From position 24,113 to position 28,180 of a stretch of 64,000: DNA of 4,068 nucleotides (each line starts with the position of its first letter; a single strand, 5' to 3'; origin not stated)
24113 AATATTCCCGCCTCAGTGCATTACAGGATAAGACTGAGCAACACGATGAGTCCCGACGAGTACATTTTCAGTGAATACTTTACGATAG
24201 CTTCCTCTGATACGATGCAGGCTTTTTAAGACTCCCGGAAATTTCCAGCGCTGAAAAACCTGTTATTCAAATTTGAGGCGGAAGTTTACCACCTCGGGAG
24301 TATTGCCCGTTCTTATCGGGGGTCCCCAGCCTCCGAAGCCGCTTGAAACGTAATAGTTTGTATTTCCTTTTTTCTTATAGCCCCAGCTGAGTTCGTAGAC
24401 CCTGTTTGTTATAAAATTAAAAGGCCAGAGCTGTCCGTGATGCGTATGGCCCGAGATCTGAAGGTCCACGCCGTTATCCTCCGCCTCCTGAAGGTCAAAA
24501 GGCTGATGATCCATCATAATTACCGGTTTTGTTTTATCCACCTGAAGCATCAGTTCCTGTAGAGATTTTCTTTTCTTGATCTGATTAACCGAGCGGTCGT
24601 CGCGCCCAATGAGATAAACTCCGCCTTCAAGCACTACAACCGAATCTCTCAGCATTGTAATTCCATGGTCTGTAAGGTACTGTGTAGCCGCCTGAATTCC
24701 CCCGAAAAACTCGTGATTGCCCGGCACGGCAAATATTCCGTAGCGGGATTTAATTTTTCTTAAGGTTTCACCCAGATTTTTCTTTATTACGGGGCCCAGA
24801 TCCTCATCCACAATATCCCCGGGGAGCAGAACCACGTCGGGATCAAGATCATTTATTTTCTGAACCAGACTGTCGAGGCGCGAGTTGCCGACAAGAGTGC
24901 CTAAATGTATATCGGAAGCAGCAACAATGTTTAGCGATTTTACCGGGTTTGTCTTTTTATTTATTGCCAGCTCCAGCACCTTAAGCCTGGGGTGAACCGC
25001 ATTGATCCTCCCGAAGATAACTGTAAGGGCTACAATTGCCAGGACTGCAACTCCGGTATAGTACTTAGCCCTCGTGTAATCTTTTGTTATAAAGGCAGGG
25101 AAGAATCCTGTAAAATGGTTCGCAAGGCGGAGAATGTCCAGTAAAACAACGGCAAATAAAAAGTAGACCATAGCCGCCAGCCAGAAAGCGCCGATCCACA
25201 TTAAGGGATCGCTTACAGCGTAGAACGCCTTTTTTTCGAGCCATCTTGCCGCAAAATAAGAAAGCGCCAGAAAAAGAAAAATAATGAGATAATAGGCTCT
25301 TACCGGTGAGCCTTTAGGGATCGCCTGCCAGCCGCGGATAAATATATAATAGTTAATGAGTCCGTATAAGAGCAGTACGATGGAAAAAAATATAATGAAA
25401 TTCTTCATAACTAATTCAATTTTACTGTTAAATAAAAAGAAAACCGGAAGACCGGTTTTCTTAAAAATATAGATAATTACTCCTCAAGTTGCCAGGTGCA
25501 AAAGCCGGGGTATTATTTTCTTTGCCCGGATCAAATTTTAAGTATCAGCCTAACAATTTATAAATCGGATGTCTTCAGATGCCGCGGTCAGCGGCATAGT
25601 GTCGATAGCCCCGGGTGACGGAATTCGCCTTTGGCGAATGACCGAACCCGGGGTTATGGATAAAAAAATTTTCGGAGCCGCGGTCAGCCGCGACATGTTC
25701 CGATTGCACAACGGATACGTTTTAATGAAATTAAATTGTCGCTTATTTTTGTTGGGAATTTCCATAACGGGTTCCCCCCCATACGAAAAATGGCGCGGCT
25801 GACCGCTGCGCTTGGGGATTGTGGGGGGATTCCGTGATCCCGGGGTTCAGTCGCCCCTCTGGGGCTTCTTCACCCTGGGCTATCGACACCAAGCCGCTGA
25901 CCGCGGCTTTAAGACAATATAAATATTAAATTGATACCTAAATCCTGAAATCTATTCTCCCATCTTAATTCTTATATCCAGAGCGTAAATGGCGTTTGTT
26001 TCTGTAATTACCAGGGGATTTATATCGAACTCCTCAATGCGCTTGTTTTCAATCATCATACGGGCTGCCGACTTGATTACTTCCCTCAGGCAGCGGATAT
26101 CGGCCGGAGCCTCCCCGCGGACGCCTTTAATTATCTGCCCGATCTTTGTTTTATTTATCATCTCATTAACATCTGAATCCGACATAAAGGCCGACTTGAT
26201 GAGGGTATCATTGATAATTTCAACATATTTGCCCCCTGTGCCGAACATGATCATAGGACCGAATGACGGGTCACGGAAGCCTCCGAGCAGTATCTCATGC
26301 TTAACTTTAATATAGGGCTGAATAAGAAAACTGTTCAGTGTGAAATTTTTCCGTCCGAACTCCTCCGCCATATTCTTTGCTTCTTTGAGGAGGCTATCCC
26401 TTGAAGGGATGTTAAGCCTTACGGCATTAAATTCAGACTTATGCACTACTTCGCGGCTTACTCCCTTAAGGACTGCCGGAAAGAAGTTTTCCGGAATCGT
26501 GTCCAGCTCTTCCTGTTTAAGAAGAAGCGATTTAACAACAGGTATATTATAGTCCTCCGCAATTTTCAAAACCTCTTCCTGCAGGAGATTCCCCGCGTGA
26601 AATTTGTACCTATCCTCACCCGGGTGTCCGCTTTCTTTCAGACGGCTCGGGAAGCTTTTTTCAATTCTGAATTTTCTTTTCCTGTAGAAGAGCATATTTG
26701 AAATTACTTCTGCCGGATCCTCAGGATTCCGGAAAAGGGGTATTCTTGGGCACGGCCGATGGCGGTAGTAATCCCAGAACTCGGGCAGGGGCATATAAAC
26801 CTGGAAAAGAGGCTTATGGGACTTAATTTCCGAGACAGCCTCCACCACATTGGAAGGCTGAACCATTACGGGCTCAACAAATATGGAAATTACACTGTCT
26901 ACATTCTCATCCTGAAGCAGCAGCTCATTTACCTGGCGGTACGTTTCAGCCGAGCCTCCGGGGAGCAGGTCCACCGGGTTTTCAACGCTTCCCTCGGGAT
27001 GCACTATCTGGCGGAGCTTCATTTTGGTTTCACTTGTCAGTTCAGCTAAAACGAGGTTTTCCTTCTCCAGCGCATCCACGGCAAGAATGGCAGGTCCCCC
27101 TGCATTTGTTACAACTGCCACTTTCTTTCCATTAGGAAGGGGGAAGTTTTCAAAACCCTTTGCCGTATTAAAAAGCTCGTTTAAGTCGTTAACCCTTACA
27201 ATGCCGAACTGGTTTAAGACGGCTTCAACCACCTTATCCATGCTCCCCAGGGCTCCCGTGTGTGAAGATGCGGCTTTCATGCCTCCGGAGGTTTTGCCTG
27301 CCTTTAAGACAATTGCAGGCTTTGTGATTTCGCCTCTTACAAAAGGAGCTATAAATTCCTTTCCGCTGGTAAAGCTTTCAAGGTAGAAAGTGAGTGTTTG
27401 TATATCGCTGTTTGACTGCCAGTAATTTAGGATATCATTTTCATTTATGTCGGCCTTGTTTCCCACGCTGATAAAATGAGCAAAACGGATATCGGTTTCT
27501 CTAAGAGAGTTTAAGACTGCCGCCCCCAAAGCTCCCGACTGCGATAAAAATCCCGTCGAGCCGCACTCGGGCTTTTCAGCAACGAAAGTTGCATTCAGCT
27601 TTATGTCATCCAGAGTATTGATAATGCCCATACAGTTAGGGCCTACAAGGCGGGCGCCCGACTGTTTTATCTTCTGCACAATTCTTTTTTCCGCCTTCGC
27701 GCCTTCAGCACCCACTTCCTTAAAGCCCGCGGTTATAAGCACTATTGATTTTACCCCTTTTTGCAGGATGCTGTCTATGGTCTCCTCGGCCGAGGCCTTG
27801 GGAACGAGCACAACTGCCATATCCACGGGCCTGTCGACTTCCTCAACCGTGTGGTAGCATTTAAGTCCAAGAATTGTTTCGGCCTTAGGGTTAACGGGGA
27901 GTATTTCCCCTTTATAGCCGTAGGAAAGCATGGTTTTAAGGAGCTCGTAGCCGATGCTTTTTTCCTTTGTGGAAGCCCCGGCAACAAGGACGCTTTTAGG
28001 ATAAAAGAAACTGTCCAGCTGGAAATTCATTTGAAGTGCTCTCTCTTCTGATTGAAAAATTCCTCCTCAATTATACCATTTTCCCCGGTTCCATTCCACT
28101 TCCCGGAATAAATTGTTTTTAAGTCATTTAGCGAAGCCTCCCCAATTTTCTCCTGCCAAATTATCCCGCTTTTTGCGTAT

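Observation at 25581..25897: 317-bp composite palindromic copy (R3) showing module replacement inside the repeat family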

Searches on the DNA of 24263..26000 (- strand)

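Call 13: search_rna_families(source=window, start=25400, end=26000, threshold=evalue, max_evalue=10)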
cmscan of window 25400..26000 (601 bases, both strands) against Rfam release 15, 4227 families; matches with E-value up to 10: 10.
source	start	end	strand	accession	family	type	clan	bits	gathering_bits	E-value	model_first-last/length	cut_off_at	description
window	25420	25463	-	RF01096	PK-HAV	Cis-reg;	-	23.3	50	2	1-56/56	no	HepA virus 3'-terminal pseudoknot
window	25432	25489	-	RF02064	STnc370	Gene; sRNA;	-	22.8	54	1.7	1-71/71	no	Enterobacterial sRNA STnc370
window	25401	25522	+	RF02070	STnc300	Gene; sRNA;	-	18.4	80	8.4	1-159/159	no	Salmonella enterica sRNA STnc300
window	25400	25462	+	RF02384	FasX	Gene; sRNA;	-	18.3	100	1.2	141-205/205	5'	FasX small RNA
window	25436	25465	+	RF03526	mir-7177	Gene; miRNA;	-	15.8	86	2.5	1-71/71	no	mir-7177 microRNA precursor family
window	25602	25660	+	RF01791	F6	Gene; sRNA;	-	15.6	46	7.1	1-57/57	no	F6 TB sRNA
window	25435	25478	-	RF02082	STnc540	Gene; sRNA;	-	14.7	38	1.6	100-142/202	no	Enterobacterial sRNA STnc540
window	25765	25839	+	RF03683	mir-462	Gene; miRNA;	-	14.5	90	6.3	1-64/64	no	mir-462 microRNA precursor family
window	25429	25569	-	RF02076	STnc100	Gene; sRNA;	-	12.7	47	2.9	1-206/206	no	Gammaproteobacterial sRNA STnc100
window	25783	25866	-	RF02202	UCA1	Gene; lncRNA;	-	10.5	80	7.4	1-75/75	no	Urothelial cancer associated 1 conserved region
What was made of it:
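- On Any Rfam RNA family: Only chance-level hits up to E = 10 in 25400-26000 (call 13).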

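Call 41: search_with_rna_model(model_id=R1, sources=[L038, L039, L040, L041, L042, L043, L044, L045, L046, L047, L048, L049, L050, L051, L052, L053, L054, L055, L056, L057, L058, L059, L060, L061, L062, L063, L064, L065, L066, L067, L068, L069, L070, L071, L072, L073, L074, L075, L076, L077, L078, L079, L080, L081, L082, L083, L084, L085, L086, L087, L088, L089, L090, L091, L092, L093, L094, L095, L096, L097, L098, L099, L100, L101, L102, L103, L104, L105, L106, L107, L108, L109, L110, L111, L112, L113, L114, L115, L116, L117], max_evalue=0.1)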
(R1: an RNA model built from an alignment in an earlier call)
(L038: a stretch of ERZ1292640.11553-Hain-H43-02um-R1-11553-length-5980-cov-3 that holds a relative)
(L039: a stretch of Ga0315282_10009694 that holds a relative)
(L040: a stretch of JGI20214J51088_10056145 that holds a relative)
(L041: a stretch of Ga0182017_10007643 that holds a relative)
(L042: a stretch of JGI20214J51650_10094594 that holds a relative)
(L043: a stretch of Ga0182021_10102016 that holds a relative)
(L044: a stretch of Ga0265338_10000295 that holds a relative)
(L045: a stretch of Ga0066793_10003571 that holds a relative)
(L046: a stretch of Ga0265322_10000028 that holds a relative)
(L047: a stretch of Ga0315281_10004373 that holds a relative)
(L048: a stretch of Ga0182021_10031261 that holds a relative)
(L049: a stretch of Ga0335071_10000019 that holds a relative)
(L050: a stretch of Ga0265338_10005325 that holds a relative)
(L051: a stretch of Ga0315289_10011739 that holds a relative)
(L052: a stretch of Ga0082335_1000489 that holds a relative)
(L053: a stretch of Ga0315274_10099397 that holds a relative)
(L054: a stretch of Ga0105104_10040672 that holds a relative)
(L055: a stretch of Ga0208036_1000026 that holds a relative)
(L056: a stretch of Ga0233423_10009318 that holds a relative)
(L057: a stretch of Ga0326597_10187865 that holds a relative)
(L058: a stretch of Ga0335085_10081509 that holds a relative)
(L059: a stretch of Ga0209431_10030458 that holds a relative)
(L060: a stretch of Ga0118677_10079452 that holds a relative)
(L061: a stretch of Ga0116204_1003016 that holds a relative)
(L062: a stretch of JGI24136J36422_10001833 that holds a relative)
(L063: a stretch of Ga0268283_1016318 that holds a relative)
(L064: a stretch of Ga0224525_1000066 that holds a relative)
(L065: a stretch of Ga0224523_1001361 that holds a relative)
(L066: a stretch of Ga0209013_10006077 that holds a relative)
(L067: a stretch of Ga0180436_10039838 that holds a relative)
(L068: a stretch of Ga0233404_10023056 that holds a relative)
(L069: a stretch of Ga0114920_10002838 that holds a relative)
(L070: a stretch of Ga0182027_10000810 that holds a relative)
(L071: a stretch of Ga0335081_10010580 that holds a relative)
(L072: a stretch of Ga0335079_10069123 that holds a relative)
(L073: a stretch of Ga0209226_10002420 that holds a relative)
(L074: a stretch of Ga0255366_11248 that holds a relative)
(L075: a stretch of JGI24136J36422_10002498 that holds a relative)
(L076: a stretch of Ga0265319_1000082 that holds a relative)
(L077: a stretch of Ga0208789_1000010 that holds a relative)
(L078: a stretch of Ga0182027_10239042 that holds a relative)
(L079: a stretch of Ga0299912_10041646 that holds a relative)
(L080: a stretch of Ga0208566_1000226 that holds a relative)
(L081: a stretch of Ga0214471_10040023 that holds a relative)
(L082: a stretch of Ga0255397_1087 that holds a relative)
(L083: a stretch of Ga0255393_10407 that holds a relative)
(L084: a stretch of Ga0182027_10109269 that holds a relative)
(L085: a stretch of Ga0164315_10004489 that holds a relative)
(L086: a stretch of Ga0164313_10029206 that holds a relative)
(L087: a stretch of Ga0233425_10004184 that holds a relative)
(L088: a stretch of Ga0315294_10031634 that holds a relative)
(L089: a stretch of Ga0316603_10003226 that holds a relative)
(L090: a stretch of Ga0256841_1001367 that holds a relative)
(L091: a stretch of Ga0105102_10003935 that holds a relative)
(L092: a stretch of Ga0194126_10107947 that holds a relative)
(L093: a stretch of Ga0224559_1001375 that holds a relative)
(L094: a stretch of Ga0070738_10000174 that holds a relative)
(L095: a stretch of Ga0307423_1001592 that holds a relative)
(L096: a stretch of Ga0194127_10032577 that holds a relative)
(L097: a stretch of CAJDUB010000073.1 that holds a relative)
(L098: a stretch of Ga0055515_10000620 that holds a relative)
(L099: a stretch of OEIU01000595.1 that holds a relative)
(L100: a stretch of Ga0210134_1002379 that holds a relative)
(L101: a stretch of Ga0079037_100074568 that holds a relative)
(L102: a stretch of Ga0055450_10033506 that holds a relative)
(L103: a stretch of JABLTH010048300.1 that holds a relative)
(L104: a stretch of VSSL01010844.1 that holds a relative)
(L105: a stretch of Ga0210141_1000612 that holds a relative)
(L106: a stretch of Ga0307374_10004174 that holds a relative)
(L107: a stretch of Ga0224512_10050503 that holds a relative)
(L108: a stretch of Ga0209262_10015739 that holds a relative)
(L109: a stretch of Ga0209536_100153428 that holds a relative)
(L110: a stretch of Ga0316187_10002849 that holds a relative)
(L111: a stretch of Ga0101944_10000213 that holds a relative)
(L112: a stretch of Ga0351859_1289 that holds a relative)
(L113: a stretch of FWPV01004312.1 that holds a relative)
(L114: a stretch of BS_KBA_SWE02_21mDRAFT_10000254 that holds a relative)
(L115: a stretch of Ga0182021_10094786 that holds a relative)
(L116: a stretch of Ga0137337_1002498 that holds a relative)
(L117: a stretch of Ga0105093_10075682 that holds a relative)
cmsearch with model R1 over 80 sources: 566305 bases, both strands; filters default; matches with E-value up to 0.1: 0.
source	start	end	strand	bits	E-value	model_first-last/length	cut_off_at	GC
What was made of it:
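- None in 566 kb from 80 loci of more distant Ignavibacteria (call 41).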

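Call 53: search_with_rna_model(model_id=R1, sources=[L119, L123, L124, L125, L122, L120], max_evalue=1)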
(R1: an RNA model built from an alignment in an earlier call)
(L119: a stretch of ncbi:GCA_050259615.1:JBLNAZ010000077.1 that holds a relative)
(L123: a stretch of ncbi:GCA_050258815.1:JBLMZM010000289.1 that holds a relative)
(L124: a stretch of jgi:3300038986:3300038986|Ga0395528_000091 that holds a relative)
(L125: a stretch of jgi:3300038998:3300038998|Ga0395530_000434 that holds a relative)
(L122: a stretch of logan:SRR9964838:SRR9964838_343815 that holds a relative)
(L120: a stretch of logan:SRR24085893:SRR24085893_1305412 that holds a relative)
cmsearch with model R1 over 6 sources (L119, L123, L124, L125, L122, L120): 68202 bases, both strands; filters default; matches with E-value up to 1: 4.
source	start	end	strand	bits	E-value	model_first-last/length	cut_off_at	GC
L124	10759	10902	-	129.3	4.6e-39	1-142/142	no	0.58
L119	8226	8361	-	102.8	1e-30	1-142/142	no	0.57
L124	11057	11169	+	27.6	4.3e-07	1-142/142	no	0.44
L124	10785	10841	+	13.5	0.011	47-103/142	no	0.67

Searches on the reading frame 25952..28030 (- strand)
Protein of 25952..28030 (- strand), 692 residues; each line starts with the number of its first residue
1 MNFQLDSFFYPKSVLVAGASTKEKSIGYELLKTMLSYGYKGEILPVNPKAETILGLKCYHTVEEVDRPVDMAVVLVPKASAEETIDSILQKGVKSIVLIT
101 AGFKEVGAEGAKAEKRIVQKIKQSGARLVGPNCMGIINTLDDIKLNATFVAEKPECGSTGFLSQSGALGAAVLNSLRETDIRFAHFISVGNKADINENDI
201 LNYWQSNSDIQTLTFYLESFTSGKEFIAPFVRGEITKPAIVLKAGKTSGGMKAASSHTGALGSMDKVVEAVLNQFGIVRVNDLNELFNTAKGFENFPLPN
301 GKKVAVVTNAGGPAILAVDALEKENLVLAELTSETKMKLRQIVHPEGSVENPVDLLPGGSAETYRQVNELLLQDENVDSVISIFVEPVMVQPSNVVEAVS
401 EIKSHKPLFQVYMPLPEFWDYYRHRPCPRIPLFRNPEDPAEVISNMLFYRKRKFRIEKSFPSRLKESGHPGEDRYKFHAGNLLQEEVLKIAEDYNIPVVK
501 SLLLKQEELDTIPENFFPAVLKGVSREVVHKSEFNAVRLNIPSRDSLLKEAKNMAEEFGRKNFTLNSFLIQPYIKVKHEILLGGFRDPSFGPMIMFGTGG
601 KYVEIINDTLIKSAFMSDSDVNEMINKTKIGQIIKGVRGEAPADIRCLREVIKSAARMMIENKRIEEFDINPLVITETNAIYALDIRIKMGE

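Call 12: search_protein_families(library=pfam, proteins=[window:25952-28030:-], max_evalue=0.01)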
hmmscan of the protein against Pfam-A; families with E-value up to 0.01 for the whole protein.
window:25952-28030:- (692 aa): 6 families
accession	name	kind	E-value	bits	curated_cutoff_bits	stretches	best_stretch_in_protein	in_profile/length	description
PF13549.11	ATP-grasp_5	-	2.4e-50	171.4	27.6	1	481-689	9-220/221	ATP-grasp domain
PF13607.11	Succ_CoA_lig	-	3.9e-41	140.5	27.4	1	157-291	2-136/138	Succinyl-CoA ligase like flavodoxin domain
PF13380.12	CoA_binding_2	-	2.4e-25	89.7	22.8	1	12-138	1-115/116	CoA binding domain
PF02629.25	CoA_binding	-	8.5e-16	58.9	22.3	1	11-102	3-97/97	CoA binding domain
PF19045.5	Ligase_CoA_2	-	7.1e-09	36.3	23.7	1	304-401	1-98/162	Ligase-CoA domain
PF24948.1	Citrate_synth_N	-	0.00056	19.8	83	1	540-690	76-220/232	ATP-citrate synthase ATP-grasp domain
